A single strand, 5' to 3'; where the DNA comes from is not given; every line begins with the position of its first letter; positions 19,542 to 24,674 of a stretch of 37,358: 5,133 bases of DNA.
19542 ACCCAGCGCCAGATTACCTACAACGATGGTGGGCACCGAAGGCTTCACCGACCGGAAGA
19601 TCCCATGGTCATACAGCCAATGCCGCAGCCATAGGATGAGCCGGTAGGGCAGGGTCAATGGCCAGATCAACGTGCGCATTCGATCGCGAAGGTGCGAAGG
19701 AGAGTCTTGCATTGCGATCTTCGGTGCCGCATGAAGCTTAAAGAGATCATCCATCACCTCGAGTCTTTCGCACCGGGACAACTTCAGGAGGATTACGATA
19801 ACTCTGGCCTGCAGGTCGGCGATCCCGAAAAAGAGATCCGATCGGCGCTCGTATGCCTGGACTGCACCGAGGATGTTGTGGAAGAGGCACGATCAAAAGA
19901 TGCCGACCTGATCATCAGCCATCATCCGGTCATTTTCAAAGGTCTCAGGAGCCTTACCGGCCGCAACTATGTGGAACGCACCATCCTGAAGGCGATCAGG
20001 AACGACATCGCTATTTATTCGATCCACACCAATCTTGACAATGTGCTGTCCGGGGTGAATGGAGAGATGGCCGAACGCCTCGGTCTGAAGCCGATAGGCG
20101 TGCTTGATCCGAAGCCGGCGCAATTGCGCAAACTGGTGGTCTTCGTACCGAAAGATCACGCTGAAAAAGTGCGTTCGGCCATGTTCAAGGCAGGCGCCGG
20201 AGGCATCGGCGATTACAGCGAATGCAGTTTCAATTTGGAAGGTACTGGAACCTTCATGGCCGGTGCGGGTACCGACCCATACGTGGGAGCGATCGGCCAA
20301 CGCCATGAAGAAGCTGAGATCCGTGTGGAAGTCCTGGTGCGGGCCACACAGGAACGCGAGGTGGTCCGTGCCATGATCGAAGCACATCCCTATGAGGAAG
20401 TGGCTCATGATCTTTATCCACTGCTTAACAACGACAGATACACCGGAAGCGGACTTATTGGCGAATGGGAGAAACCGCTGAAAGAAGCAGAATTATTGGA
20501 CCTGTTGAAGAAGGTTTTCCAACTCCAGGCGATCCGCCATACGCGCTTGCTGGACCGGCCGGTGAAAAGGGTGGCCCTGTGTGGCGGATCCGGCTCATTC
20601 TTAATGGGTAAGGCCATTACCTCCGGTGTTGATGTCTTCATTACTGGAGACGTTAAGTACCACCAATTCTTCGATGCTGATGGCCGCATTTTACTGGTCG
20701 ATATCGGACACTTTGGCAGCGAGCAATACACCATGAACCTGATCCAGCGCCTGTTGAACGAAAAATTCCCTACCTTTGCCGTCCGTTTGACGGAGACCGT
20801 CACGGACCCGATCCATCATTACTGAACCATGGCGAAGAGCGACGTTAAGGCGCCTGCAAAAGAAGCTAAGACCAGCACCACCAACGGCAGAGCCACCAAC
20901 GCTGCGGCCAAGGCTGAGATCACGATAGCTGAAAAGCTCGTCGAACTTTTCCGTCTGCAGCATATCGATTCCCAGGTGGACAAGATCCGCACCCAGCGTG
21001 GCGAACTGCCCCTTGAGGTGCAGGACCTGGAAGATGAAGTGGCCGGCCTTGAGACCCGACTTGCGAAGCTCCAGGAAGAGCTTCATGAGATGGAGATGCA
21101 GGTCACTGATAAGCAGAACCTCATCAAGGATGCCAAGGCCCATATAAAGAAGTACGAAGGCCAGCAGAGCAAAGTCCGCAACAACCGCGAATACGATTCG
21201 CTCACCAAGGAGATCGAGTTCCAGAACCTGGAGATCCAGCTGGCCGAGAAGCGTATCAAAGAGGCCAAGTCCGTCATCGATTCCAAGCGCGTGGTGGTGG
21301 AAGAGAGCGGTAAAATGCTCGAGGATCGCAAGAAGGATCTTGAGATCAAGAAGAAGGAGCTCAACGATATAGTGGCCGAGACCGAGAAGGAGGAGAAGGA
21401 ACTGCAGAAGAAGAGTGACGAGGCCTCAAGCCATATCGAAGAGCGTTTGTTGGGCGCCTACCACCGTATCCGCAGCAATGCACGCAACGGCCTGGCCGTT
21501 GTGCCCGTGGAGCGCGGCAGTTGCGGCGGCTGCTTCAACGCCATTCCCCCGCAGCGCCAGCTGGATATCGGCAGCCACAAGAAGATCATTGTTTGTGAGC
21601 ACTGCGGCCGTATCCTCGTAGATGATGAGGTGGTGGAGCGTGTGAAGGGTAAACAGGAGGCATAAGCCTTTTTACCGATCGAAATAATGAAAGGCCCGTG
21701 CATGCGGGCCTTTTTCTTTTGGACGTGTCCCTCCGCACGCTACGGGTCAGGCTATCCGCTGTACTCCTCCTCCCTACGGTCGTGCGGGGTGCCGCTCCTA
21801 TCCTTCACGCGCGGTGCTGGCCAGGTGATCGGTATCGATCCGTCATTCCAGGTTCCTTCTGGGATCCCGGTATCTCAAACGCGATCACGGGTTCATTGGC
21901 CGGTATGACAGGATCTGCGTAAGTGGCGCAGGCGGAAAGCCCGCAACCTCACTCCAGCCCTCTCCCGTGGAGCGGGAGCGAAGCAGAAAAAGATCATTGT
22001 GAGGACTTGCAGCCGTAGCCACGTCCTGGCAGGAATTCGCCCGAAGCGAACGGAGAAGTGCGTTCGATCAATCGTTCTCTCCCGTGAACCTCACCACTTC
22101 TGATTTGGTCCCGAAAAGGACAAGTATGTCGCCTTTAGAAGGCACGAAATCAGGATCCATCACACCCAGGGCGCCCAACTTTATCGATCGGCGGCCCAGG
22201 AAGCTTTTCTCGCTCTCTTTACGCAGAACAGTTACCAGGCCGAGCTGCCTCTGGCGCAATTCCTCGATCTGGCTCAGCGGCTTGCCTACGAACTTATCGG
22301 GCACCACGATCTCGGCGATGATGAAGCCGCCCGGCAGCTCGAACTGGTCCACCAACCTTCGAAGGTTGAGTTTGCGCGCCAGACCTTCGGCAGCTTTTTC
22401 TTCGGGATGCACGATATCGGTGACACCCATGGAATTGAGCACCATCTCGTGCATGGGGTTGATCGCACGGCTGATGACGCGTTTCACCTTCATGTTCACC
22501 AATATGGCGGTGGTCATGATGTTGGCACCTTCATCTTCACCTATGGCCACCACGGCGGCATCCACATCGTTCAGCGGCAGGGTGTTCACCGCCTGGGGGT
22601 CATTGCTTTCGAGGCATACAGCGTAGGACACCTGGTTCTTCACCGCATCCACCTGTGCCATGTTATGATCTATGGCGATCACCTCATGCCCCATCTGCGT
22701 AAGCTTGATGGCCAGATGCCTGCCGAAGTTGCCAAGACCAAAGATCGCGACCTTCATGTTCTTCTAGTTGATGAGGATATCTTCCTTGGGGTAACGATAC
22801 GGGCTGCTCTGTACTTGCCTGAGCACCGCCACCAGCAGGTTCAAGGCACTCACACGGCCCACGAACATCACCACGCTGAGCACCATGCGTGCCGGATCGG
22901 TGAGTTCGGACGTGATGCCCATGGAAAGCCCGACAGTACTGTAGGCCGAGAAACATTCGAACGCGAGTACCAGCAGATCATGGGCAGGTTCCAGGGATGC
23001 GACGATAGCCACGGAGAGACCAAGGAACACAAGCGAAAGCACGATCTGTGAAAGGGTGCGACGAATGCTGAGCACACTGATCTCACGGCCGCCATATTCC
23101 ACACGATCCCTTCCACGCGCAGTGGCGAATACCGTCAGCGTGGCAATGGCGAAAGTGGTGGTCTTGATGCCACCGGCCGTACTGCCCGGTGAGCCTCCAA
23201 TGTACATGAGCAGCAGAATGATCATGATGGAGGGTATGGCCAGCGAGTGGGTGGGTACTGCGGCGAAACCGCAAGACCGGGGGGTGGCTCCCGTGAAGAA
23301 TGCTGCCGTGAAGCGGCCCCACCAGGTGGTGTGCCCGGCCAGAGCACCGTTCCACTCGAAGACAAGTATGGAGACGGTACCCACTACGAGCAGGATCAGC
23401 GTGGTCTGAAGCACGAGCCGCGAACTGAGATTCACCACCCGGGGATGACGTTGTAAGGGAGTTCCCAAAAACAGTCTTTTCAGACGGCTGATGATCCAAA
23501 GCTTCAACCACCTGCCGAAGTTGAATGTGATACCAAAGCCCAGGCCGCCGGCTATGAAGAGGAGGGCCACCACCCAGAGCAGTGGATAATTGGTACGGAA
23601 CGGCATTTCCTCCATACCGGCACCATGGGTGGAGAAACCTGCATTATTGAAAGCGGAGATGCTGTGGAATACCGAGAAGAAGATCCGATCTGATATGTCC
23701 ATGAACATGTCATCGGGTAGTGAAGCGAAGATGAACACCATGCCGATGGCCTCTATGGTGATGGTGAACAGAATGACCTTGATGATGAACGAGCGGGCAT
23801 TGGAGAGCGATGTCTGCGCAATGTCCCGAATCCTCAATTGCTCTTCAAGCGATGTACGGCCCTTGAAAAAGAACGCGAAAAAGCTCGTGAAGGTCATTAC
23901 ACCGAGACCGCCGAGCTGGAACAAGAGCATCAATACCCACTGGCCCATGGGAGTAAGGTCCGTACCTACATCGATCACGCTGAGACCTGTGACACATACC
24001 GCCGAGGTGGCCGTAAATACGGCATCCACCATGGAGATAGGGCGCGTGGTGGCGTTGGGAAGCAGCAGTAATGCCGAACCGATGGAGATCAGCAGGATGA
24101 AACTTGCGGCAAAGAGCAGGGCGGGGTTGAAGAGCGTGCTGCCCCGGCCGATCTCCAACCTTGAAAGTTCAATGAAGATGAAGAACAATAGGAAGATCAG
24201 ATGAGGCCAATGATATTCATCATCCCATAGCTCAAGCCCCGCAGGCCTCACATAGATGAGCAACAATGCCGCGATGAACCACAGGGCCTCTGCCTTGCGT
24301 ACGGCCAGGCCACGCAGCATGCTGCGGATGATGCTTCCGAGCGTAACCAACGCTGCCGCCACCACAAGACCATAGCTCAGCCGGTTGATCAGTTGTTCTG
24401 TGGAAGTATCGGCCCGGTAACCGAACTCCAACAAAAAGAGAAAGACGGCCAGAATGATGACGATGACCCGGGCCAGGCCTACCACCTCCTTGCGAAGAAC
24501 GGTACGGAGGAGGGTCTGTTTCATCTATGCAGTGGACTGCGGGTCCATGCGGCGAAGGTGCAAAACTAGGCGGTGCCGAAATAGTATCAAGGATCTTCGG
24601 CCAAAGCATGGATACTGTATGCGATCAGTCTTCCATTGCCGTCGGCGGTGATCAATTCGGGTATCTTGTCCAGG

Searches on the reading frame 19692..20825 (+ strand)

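Call 13: search_protein_families(library=pfam, proteins=[window:19692-20825:+])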
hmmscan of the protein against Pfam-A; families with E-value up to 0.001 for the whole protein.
window:19692-20825:+ (377 aa): 1 family
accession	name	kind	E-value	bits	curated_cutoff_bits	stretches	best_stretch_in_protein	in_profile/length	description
PF01784.24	DUF34_NIF3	-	2.7e-81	273.4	23.4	1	14-372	1-255/256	Duf34/NIF3 (NGG1p interacting factor 3)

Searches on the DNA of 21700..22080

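Call 27: search_rna_families(source=window, start=21700, end=22080, threshold=evalue, max_evalue=10, show_alignments=3)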
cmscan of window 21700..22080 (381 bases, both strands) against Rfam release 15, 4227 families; matches with E-value up to 10: 6.
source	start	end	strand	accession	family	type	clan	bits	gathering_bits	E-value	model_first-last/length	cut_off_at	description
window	21741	21826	-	RF01705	Flavo-1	Gene; sRNA;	-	27.9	42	0.00057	1-76/76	no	Flavo-1 RNA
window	21700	21722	+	RF00489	ctRNA_p42d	Gene; antisense;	-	15.3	50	1.8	24-46/46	5'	ctRNA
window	21750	21775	-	RF01309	sR60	Gene; snRNA; snoRNA; CD-box;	CL00132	13.5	50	1.9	1-55/55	no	Small nucleolar RNA sR60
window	21707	21793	-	RF01696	Chlorobi-1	Gene; sRNA;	-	13.4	50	0.63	1-67/67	no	Chlorobi-1 RNA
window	21758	21780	+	RF02344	ar14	Gene; sRNA;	-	12.6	58.8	4.6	51-73/123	no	Alphaproteobacterial ar14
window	21712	21785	+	RF02791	CcsR1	Gene; sRNA;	-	12.2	65.3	2.6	1-83/83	no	Conserved CCUCCUCCC motif stress-induced RNA 1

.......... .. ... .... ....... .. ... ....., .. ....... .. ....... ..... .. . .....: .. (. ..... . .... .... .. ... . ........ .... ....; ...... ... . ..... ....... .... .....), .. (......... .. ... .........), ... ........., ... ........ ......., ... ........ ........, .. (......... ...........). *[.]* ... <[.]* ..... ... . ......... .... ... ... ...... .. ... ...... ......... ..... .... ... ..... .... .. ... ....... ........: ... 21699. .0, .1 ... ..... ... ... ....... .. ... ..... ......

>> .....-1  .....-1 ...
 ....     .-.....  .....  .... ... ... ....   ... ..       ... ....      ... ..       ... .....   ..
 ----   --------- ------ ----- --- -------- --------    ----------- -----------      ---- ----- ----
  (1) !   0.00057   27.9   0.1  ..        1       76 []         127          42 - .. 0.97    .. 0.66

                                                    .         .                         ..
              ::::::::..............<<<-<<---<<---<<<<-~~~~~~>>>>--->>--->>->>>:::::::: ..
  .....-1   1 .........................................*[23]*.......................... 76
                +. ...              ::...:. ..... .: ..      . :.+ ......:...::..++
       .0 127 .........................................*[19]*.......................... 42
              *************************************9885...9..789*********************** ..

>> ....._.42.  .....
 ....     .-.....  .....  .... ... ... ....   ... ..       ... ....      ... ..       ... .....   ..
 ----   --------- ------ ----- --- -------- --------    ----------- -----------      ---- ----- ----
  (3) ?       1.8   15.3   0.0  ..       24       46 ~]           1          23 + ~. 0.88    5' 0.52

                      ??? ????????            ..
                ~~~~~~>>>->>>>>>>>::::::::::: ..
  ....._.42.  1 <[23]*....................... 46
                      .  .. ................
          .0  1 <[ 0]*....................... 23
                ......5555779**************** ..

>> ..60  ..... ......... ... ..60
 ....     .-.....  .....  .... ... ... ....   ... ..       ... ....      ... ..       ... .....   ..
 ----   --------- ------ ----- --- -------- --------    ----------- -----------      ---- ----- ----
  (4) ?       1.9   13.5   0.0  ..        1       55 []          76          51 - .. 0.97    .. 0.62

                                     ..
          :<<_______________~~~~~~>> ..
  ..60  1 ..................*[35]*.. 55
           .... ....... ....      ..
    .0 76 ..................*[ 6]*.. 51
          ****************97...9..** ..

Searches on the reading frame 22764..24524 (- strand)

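Call 13: search_protein_families(library=pfam, proteins=[window:22764-24524:-])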
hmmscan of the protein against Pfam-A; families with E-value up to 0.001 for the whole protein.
window:22764-24524:- (586 aa): 1 family
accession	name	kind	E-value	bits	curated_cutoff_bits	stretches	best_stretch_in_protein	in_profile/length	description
PF02386.22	TrkH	-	8.7e-55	186.5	27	1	140-567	41-490/502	Cation transport protein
